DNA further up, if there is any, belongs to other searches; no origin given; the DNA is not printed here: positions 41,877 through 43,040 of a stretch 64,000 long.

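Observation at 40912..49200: Candidate new pathway: sugar-type ABC importer fused to beta-lactamase-fold hydrolase, D-aminoacylase, GNAT and NSAR-type racemase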

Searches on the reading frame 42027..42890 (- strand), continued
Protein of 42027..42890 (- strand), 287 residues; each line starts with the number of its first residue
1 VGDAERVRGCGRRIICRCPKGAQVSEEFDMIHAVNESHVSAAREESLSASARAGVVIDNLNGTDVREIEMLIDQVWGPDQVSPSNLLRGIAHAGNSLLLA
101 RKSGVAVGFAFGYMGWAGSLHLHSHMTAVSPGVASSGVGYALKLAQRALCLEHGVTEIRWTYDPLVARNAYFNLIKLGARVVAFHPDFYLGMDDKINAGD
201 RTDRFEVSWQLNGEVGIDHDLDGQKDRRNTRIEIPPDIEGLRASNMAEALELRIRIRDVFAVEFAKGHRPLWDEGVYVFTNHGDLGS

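Call 80: search_protein_families(library=ncbifam, max_evalue=0.00001, proteins=[L093:11-940:-, L006:10743-11870:+])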
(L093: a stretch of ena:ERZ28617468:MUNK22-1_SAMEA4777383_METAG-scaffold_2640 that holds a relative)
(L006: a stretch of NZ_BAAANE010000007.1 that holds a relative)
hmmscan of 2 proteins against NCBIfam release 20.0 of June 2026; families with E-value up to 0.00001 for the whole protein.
L093:11-940:- (309 aa): 10 families
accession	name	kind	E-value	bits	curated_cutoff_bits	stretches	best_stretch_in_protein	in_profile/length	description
TIGR03381.1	agmatine_aguB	equivalog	1.4e-34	119.7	410.25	1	19-297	11-277/279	N-carbamoylputrescine amidase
NF040852.1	nitrile_Arch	equivalog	4.4e-31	108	500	1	33-296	26-260/262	nitrilase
NF033621.1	de_GSH_amidase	exception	9.3e-17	61.2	355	1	27-283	18-246/260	deaminated glutathione amidase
NF010588.0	PRK13981.1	equivalog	3.5e-15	55.4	479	1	26-274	23-246/546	NAD+ synthase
NF009803.0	PRK13287.1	equivalog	8.5e-14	51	406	1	26-282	36-267/333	formamidase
TIGR04048.1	nitrile_sll0784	equivalog_domain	1.6e-10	40.4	502.6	1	21-295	16-290/301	Nit6803 family nitrilase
NF009802.0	PRK13286.1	equivalog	2.4e-10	39.9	427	1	104-277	113-263/345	aliphatic amidase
TIGR00546.1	lnt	equivalog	9.8e-10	38.2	132.9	1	19-212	177-362/395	apolipoprotein N-acyltransferase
NF043013.1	DeGluthAmidYersProt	equivalog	2.1e-09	36.9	500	1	110-281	100-259/278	deaminated glutathione amidase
NF002730.0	PRK02628.1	equivalog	5e-09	34.9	473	1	27-294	32-300/677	NAD(+) synthase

L006:10743-11870:+ (375 aa): 40 families (the best 25 are shown)
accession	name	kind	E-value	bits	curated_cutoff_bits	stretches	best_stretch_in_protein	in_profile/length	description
NF004788.0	PRK06133.1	subfamily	3.8e-65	220.4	349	1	14-373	43-416/417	glutamate carboxypeptidase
NF005602.0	PRK07338.1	equivalog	7.8e-62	209.2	357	1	64-373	84-402/409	hydrolase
NF005678.0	PRK07473.1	equivalog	9.2e-59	199.3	386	1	65-370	66-375/376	M20/M25/M40 family metallo-hydrolase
NF006399.0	PRK08651.1-2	equivalog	5.9e-27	94.7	381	1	70-214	60-213/405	succinyl-diaminopimelate desuccinylase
TIGR01910.1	DapE-ArgE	subfamily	8.9e-27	94.2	217.6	1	71-350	60-361/373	ArgE/DapE family deacylase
TIGR01892.1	AcOrn-deacetyl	equivalog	9.6e-22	77.5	297.7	1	71-366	54-364/365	acetylornithine deacetylase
NF006365.0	PRK08588.1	subfamily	1.9e-20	73.5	289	1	71-322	61-331/383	succinyl-diaminopimelate desuccinylase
NF005710.0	PRK07522.1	subfamily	8.3e-19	68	412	1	95-371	93-389/391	acetylornithine deacetylase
NF009557.0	PRK13009.1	equivalog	8.1e-18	64.7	284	1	72-355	57-359/377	succinyl-diaminopimelate desuccinylase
NF006400.0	PRK08651.1-3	equivalog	2e-16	59.8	374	1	76-370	85-406/410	succinyl-diaminopimelate desuccinylase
NF003474.0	PRK05111.1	equivalog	2.7e-15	56.2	460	1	69-369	67-379/383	acetylornithine deacetylase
TIGR01900.1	dapE-gram_pos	equivalog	8.1e-15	54.6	304.2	1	59-275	41-267/351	succinyl-diaminopimelate desuccinylase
NF006596.0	PRK09133.1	subfamily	9.5e-15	54.1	349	1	220-342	316-438/474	hypothetical protein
TIGR01883.1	PepT-like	hypoth_equivalog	1e-14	54.4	274.25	1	61-367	48-360/361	peptidase T-like protein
NF009555.0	PRK13004.1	equivalog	1.7e-14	53.5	321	1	71-268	66-278/399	YgeY family selenium metabolism-linked hydrolase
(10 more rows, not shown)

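Call 89: search_dna_similar(query=window:42027-42803:-, collection=plasmids, mode=protein, max_rows=15)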
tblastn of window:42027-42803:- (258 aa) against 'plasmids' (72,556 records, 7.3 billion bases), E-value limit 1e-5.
Records with a match: 48; places in all: 55; records where one place covers at least 80% of the query: 25.
Best place of each record, by identity: <60% 48.
By first word of the organism name: Deinococcus 19; Streptomyces 13; Sulfitobacter 4; Embleya 2; Stenotrophomonas 2; Nonomuraea 1; Microbacterium 1; Pseudosulfitobacter 1; Arthrobacter 1; Bacillus 1; and 3 more.
By predicted mobility (MOB-suite, as given by PLSDB): mobilizable 26; non-mobilizable 20; conjugative 2.
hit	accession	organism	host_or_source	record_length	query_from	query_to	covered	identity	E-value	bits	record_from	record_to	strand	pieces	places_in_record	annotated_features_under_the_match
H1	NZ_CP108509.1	Streptomyces sp. NBC_01237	-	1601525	4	239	91%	34.7%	1e-31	130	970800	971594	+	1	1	none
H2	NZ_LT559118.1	Nonomuraea gerenzanensis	-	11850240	33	240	81%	38.6%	1e-32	132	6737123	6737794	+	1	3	none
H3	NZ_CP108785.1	Embleya sp. NBC_00888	-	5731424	26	252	88%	34.4%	2e-30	126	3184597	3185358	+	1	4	none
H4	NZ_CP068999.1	Sulfitobacter mediterraneus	Skeletonema costatum,The surface ...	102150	25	240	84%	35.2%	8e-29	121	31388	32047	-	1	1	GNAT family N-acetyltransferase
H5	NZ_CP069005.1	Sulfitobacter mediterraneus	Skeletonema costatum,The surface ...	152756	25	240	84%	35.2%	8e-29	121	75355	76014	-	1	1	GNAT family N-acetyltransferase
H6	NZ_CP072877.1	Microbacterium sp. NIBRBAC000506063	cell culture,sludge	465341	38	240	79%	36.2%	3e-25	111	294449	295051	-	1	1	GNAT family N-acetyltransferase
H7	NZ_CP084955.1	Sulfitobacter indolifex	cell culture,Seawater from the North ...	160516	26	240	83%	33.9%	2e-23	106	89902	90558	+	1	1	GNAT family N-acetyltransferase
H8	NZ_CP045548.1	Streptomyces sp. SYP-A7193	cell culture,soil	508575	37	240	79%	35.7%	1e-29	124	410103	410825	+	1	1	GNAT family N-acetyltransferase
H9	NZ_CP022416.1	Pseudosulfitobacter pseudonitzschiae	Skeletonema marinoi strain RO5AC,Cell ...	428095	27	251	87%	32.3%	8e-19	92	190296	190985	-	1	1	GNAT family N-acetyltransferase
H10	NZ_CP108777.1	Embleya sp. NBC_00896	-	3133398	35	238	79%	35.1%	1e-28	121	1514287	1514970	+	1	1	none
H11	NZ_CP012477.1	Arthrobacter sp. ERGS1:01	single,stream water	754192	35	240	80%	34.6%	1e-25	112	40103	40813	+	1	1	GNAT family N-acetyltransferase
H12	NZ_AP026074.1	Streptomyces nigrescens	-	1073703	31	240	81%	33.7%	4e-30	125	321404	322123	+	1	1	none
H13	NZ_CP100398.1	Streptomyces rimosus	pure culture,mutant of Streptomyces ...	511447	31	240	81%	33.6%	4e-30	125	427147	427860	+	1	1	hypothetical protein | M20 family metallopeptidase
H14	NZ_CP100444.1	Streptomyces rimosus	pure culture,OTC cluster deletion ...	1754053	31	240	81%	33.6%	4e-30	125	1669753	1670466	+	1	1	record has no annotation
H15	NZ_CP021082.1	Deinococcus ficus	Ficus religiosa L.,cell ...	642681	26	240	83%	32.2%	8e-18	90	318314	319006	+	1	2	GNAT family N-acetyltransferase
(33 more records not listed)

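Call 90: get_annotated_region(hit=H15, flank=7000)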
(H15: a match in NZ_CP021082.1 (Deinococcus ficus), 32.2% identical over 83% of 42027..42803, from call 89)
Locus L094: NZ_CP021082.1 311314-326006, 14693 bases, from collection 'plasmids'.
description: Deinococcus ficus strain CC-FR2-10 plasmid pDFI1, complete sequence
organism: Deinococcus ficus (NCBI taxid 317577)
taxonomy: Bacteria; Deinococcota; Deinococci; Deinococcales; Deinococcaceae; Deinococcus; Deinococcus ficus
host: -; source: Ficus religiosa L.,cell culture,rhizosphere,rhizosphere; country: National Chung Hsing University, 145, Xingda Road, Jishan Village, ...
typing (MOB-suite, as given by PLSDB): mobilizable; relaxase MOBP
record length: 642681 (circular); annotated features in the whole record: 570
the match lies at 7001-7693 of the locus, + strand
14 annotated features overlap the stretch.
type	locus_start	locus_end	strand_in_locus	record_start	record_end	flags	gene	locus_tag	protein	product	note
CDS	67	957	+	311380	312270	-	-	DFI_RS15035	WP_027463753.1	alpha/beta hydrolase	-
CDS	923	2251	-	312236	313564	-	-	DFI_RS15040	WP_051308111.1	family 1 glycosylhydrolase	-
CDS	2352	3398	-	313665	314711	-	-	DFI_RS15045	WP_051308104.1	FUSC family protein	GO:0055085 - transmembrane transport [Evidence IEA]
CDS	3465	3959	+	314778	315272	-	-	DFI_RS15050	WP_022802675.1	hypothetical protein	-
CDS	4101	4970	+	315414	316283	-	-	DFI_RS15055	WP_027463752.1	MurR/RpiR family transcriptional regulator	GO:0006355 - regulation of DNA-templated transcription [Evidence IEA]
CDS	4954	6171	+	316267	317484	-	menC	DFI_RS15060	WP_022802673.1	o-succinylbenzoate synthase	GO:0009234 - menaquinone biosynthetic process [Evidence IEA]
CDS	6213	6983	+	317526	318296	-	-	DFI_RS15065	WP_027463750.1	ABC transporter substrate-binding protein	-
CDS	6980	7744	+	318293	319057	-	-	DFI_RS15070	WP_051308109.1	GNAT family N-acetyltransferase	-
CDS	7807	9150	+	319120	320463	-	-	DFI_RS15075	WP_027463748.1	M20/M25/M40 family metallo-hydrolase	-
CDS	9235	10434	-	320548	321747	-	-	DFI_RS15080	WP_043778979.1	branched-chain amino acid ABC transporter substrate-binding protein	GO:0015803 - branched-chain amino acid transport [Evidence IEA]; GO:0055085 - transmembrane transport [Evidence IEA]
CDS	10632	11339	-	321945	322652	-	-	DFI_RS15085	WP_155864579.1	carboxypeptidase-like regulatory domain-containing protein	-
CDS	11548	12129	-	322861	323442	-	-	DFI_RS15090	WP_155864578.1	hypothetical protein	-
CDS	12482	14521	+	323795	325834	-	-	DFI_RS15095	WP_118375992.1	BTAD domain-containing putative transcriptional regulator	-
CDS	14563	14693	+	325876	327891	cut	-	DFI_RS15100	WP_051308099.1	AAA family ATPase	-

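Call 91: get_annotated_region(hit=H13, flank=7000)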
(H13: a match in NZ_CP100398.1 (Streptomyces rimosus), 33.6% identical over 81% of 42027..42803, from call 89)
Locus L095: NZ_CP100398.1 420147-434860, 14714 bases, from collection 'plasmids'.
description: Streptomyces rimosus subsp. rimosus strain HP126 plasmid pSRIMHP, complete sequence
organism: Streptomyces rimosus (NCBI taxid 132474)
taxonomy: Bacteria; Actinomycetota; Actinomycetes; Kitasatosporales; Streptomycetaceae; Streptomyces; Streptomyces rimosus
host: -; source: pure culture,mutant of Streptomyces rimosus subsp. rimosus R7; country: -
typing (MOB-suite, as given by PLSDB): mobilizable; replicon rep_cluster_1974; relaxase MOBF
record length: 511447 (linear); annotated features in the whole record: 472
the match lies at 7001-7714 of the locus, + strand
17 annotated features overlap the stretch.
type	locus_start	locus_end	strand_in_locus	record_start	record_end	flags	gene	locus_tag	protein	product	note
CDS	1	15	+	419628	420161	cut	-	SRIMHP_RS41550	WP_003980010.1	YbhB/YbcL family Raf kinase inhibitor-like protein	-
CDS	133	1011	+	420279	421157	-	-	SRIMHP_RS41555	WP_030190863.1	hypothetical protein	-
CDS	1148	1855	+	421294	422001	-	-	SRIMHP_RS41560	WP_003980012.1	DinB family protein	-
CDS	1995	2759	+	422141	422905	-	-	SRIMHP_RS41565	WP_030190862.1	GNAT family N-acetyltransferase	-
CDS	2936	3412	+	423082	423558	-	-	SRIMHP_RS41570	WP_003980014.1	SRPBCC family protein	-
CDS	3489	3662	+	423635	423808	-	-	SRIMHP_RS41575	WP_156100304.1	hypothetical protein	-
CDS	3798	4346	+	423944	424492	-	-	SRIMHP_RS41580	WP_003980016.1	DUF4232 domain-containing protein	-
CDS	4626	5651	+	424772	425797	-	-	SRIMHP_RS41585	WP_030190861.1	membrane dipeptidase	GO:0006508 - proteolysis [Evidence IEA]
CDS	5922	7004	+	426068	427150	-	-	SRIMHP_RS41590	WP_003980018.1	M20 family metallopeptidase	-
CDS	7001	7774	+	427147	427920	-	-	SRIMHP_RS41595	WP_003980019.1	hypothetical protein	-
CDS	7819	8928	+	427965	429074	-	menC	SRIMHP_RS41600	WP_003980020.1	o-succinylbenzoate synthase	GO:0009234 - menaquinone biosynthetic process [Evidence IEA]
CDS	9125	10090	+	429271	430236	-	-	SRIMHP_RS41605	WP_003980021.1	serine hydrolase domain-containing protein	-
CDS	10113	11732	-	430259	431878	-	-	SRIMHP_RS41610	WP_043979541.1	helix-turn-helix domain-containing protein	-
CDS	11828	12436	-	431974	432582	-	-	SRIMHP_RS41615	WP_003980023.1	TetR/AcrR family transcriptional regulator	GO:0006355 - regulation of DNA-templated transcription [Evidence IEA]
CDS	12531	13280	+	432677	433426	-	-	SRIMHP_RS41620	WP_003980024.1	SDR family oxidoreductase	-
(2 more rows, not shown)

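Call 92: get_annotated_region(hit=H4, flank=7000)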
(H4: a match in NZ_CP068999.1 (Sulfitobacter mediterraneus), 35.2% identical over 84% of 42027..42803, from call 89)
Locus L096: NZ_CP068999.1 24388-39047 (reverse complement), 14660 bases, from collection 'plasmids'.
description: Sulfitobacter mediterraneus strain SC7-37 plasmid P1, complete sequence
organism: Sulfitobacter mediterraneus (NCBI taxid 83219)
taxonomy: Bacteria; Pseudomonadota; Alphaproteobacteria; Rhodobacterales; Roseobacteraceae; Sulfitobacter; Sulfitobacter mediterraneus
host: -; source: Skeletonema costatum,The surface seawater at the Pearl River Estuary; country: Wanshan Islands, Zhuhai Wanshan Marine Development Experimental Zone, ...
typing (MOB-suite, as given by PLSDB): conjugative; replicon rep_cluster_392,rep_cluster_610; relaxase MOBP; mating-pair formation MPF_T
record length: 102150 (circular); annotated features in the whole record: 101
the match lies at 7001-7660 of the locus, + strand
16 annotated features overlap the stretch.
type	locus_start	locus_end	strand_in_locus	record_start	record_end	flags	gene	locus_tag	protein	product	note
CDS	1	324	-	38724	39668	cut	-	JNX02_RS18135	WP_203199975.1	toll/interleukin-1 receptor domain-containing protein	GO:0007165 - signal transduction [Evidence IEA]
CDS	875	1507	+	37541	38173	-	-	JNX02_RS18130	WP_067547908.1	tyrosine-type recombinase/integrase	GO:0015074 - DNA integration [Evidence IEA]; GO:0006310 - DNA recombination [Evidence IEA]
CDS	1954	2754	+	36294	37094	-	-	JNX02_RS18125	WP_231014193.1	MurR/RpiR family transcriptional regulator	GO:0006355 - regulation of DNA-templated transcription [Evidence IEA]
CDS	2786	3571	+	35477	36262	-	-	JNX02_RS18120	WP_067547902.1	ABC transporter substrate-binding protein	-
CDS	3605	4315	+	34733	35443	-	-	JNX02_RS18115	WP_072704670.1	ABC transporter permease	-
CDS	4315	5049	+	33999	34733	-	-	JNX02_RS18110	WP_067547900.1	ABC transporter permease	-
CDS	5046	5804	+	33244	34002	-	-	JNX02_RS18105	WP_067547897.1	amino acid ABC transporter ATP-binding protein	-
CDS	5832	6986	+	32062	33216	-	menC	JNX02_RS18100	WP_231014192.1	o-succinylbenzoate synthase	GO:0009234 - menaquinone biosynthetic process [Evidence IEA]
CDS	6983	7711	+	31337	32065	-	-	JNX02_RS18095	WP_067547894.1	GNAT family N-acetyltransferase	-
CDS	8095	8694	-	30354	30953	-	-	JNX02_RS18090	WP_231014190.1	rhomboid family intramembrane serine protease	-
CDS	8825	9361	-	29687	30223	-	-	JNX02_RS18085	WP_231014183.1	hypothetical protein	-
CDS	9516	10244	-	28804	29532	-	-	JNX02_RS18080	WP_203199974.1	DUF736 family protein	-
CDS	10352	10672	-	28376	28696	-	-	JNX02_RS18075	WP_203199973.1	hypothetical protein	-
CDS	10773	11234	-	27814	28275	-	-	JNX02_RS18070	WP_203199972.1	hypothetical protein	-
CDS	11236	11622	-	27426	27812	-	-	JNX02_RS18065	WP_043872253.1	DUF6878 family protein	-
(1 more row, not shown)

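Call 93: search_protein_families(library=pfam, max_evalue=0.00001, proteins=[L095:9125-10090:+, L095:10113-11732:-, L095:4626-5651:+, L095:5922-7004:+, L094:6213-6983:+, L094:7807-9150:+, L096:2786-3571:+])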
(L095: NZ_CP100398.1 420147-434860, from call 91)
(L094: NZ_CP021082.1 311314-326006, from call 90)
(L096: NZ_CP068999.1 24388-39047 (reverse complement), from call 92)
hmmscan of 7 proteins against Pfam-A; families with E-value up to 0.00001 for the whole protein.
L095:9125-10090:+ (321 aa): 2 families
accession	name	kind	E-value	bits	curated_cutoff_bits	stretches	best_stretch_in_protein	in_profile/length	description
PF00144.29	Beta-lactamase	-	2.1e-51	175.5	27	1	10-299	28-308/329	Beta-lactamase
PF13354.11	Beta-lactamase2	-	3.9e-06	26.8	22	0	15-87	2-81/214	Beta-lactamase enzyme family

L095:10113-11732:- (539 aa): 1 family
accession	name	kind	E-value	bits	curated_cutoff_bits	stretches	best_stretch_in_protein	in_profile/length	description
PF13556.12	HTH_30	-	5.5e-19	68.2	27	1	463-520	2-59/59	PucR C-terminal helix-turn-helix domain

L095:4626-5651:+ (341 aa): 1 family
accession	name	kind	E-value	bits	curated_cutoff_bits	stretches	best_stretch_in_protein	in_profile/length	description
PF01244.27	Peptidase_M19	-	2.5e-79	267.2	26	1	5-336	2-318/319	Membrane dipeptidase (Peptidase family M19)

L095:5922-7004:+ (360 aa): 2 families
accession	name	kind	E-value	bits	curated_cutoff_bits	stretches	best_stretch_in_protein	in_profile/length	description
PF01546.33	Peptidase_M20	-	2.3e-24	86.9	24.6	1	61-356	1-204/206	Peptidase family M20/M25/M40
PF07687.19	M20_dimer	-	1.5e-17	63.9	21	1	159-257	2-99/107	Peptidase dimerisation domain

L094:6213-6983:+ (256 aa): 1 family
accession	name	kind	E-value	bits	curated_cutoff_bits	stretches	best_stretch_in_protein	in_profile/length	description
PF00497.25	SBP_bac_3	-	3.2e-41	140.6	26.4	1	35-251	1-132/132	Bacterial extracellular solute-binding proteins, family 3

L094:7807-9150:+ (447 aa): 2 families
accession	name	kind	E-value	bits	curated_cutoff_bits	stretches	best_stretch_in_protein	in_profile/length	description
PF01546.33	Peptidase_M20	-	9.7e-30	104.4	24.6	1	74-440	1-205/206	Peptidase family M20/M25/M40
PF07687.19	M20_dimer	-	6.3e-12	45.8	21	1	187-342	2-104/107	Peptidase dimerisation domain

L096:2786-3571:+ (261 aa): 2 families
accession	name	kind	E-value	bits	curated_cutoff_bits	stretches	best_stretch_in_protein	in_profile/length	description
PF00497.25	SBP_bac_3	-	6.2e-44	149.4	26.4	1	29-254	1-131/132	Bacterial extracellular solute-binding proteins, family 3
PF10613.14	Lig_chan-Glu_bd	-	9.7e-10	39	30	1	72-116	64-108/115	Ligated ion channel L-glutamate- and glycine-binding site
